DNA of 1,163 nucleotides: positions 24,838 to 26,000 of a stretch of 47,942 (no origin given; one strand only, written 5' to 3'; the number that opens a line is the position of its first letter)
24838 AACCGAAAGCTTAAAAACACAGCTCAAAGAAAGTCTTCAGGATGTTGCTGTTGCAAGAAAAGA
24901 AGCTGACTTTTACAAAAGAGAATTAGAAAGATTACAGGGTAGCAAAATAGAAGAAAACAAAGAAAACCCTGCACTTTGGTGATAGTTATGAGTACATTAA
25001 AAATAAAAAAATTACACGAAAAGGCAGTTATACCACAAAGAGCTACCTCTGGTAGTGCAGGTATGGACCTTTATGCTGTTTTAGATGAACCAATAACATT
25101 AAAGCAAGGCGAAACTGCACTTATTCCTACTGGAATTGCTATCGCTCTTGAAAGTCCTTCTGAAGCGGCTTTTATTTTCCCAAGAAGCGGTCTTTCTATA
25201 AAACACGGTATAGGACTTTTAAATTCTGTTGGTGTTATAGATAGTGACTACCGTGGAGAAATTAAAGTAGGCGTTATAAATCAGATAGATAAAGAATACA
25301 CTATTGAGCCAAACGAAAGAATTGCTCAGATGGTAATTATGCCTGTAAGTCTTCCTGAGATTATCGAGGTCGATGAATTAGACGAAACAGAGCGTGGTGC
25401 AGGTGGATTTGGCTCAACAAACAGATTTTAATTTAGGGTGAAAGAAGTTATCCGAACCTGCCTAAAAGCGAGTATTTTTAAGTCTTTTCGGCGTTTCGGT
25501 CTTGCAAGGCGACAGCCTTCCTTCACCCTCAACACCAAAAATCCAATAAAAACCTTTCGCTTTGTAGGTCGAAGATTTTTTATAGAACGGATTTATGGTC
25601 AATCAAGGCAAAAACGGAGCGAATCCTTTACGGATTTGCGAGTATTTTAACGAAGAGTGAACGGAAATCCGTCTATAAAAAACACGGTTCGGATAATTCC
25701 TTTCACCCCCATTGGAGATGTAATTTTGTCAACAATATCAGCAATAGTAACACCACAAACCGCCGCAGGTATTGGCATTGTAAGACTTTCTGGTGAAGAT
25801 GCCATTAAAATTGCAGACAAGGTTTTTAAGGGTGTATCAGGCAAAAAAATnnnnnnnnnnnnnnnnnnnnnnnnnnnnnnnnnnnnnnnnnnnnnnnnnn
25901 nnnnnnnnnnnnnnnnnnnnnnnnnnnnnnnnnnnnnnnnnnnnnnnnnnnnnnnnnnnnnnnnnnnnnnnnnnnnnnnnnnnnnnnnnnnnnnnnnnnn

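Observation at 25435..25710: A ~275-nt structured element with 23-bp terminal inverted repeats and mutually exclusive pairings, immediately upstream of the mnmE ribosome binding site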

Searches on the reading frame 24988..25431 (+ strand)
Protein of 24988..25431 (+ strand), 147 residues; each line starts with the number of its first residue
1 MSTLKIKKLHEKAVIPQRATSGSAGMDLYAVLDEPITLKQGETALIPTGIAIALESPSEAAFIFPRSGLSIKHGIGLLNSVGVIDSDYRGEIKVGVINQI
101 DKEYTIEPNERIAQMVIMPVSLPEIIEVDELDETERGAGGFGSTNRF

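Call 14: find_encoding_contigs(protein=window:24988-25428:+, flank=3000, max_places=10)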
Protein seq(147 aa) (147 aa): 1 contig read that carries it; 1 place shown.
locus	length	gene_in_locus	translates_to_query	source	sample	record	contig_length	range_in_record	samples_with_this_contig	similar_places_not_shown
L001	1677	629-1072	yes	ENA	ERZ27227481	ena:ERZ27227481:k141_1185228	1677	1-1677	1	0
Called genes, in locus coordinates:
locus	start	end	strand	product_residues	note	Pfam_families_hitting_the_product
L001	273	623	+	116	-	PF05164:ZapA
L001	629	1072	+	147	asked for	PF00692:dUTPase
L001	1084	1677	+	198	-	?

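Call 55: search_protein_families(library=pfam, proteins=[window:24988-25431:+])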
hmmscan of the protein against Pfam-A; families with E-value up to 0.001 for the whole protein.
window:24988-25431:+ (147 aa): 2 families
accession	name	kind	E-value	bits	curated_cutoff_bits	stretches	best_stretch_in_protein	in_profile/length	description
PF00692.24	dUTPase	-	3e-34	118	22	1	12-144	2-128/129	dUTPase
PF22769.1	DCD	-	2.7e-05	24.7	27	1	33-118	68-151/153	dCTP deaminase-like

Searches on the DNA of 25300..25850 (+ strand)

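Call 4: search_rna_families(source=window, start=25300, end=25850, threshold=evalue, max_evalue=10, show_alignments=3)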
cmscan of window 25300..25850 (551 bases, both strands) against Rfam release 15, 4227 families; matches with E-value up to 10: 4.
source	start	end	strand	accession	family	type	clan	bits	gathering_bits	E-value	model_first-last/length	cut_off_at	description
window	25644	25716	-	RF00367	mir-BHRF1-3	Gene; miRNA;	-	14.9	80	4.6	1-65/65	no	mir-BHRF1-3 microRNA precursor family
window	25683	25742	-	RF00089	SNORD31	Gene; snRNA; snoRNA; CD-box;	CL00053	13.4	40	5.6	1-69/69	no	Small nucleolar RNA SNORD31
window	25335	25393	+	RF02475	GlsR6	Gene; snRNA; snoRNA; CD-box;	-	12.5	75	2.8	1-59/59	no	Small nucleolar RNA GlsR6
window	25477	25567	-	RF01953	SOX2OT_exon3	Gene; lncRNA;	-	10.5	70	0.91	1-276/276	no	SOX2 overlapping transcript exon 3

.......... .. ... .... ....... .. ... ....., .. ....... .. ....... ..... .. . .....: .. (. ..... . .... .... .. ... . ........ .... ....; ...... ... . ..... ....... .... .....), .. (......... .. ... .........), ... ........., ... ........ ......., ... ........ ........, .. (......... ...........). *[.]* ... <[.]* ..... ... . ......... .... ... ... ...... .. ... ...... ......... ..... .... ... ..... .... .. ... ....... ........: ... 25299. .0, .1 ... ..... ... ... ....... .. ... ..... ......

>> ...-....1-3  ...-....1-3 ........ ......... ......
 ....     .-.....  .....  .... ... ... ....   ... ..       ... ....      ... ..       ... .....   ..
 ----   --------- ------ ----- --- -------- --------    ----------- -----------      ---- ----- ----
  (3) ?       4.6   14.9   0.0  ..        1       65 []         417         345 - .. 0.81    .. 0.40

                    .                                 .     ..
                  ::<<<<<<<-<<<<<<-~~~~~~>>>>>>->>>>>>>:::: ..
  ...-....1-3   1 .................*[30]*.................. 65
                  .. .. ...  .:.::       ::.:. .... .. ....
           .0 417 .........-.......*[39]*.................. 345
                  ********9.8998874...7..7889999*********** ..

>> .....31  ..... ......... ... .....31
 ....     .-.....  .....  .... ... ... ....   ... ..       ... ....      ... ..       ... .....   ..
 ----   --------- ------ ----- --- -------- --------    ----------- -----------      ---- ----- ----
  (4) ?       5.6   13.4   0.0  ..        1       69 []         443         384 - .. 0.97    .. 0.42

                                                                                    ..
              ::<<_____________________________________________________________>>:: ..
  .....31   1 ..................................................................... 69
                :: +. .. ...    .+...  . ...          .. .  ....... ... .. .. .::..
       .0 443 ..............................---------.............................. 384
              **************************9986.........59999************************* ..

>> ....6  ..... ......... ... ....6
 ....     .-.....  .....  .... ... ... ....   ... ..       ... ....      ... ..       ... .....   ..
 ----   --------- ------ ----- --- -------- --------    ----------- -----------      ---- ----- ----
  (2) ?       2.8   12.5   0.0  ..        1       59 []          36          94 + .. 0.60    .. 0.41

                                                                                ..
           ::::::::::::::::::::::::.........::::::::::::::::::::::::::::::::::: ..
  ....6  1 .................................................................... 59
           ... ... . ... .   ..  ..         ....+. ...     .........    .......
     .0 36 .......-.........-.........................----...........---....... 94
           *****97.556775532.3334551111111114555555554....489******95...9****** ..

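Call 38: search_dna_similar(query=window:25432-25713:+, collection=plasmids, mode=distant, max_evalue=0.001)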
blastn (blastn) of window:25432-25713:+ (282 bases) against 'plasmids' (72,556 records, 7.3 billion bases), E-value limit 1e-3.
No match.

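Call 39: search_dna_similar(query=window:25432-25713:+, collection=phages, mode=distant, max_evalue=0.001)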
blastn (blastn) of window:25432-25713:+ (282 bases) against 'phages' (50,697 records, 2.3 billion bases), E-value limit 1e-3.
No match.
